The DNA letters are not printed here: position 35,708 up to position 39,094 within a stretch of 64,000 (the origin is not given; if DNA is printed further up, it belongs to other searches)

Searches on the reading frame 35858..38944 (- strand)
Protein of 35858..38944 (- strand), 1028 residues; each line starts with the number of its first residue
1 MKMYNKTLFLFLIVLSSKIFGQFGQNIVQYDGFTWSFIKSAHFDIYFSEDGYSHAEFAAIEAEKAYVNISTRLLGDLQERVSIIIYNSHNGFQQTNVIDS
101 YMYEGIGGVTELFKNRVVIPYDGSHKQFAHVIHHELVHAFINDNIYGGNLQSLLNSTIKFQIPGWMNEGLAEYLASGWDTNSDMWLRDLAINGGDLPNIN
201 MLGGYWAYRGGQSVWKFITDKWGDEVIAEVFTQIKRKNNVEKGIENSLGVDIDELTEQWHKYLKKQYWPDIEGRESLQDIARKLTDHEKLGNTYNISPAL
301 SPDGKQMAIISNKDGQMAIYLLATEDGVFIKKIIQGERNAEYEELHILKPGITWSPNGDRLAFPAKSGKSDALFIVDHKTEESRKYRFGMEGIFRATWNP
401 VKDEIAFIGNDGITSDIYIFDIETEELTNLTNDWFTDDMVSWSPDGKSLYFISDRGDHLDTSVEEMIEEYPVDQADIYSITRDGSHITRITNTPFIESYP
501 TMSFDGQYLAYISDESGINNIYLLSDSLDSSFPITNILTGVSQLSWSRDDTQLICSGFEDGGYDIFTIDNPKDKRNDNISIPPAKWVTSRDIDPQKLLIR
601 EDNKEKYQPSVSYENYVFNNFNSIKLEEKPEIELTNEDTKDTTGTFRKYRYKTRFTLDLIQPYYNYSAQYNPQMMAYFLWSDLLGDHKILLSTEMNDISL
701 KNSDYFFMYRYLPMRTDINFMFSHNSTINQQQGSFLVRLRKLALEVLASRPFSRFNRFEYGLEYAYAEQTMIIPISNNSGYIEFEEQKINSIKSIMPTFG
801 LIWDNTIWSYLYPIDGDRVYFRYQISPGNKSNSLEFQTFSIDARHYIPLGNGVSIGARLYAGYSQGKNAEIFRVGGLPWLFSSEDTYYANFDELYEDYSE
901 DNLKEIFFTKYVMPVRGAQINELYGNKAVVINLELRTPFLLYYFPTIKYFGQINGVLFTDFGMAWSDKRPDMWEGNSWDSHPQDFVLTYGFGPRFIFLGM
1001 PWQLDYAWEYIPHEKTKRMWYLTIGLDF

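Call 45: search_protein_families(library=pfam, proteins=[window:35858-38944:-], max_evalue=0.00001)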
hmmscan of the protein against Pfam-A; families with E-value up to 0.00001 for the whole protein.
window:35858-38944:- (1028 aa): 5 families
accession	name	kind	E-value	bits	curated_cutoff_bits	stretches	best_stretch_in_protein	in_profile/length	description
PF07676.18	PD40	-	1e-23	83.1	20.9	1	428-456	2-30/38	WD40-like Beta Propeller Repeat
PF01103.29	Omp85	-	1.5e-09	38.3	24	1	714-1028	36-325/325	Omp85 superfamily domain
PF13485.12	Peptidase_MA_2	-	1.9e-09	38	32.4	1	65-264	5-200/201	Peptidase MA superfamily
PF00930.27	DPPIV_N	-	1e-07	31.5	22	0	413-454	21-62/354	Dipeptidyl peptidase IV (DPP IV) N-terminal region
PF25174.1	Beta-prop_THOC3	-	1.5e-06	27.8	305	0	351-449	134-228/272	THOC3 beta-propeller domain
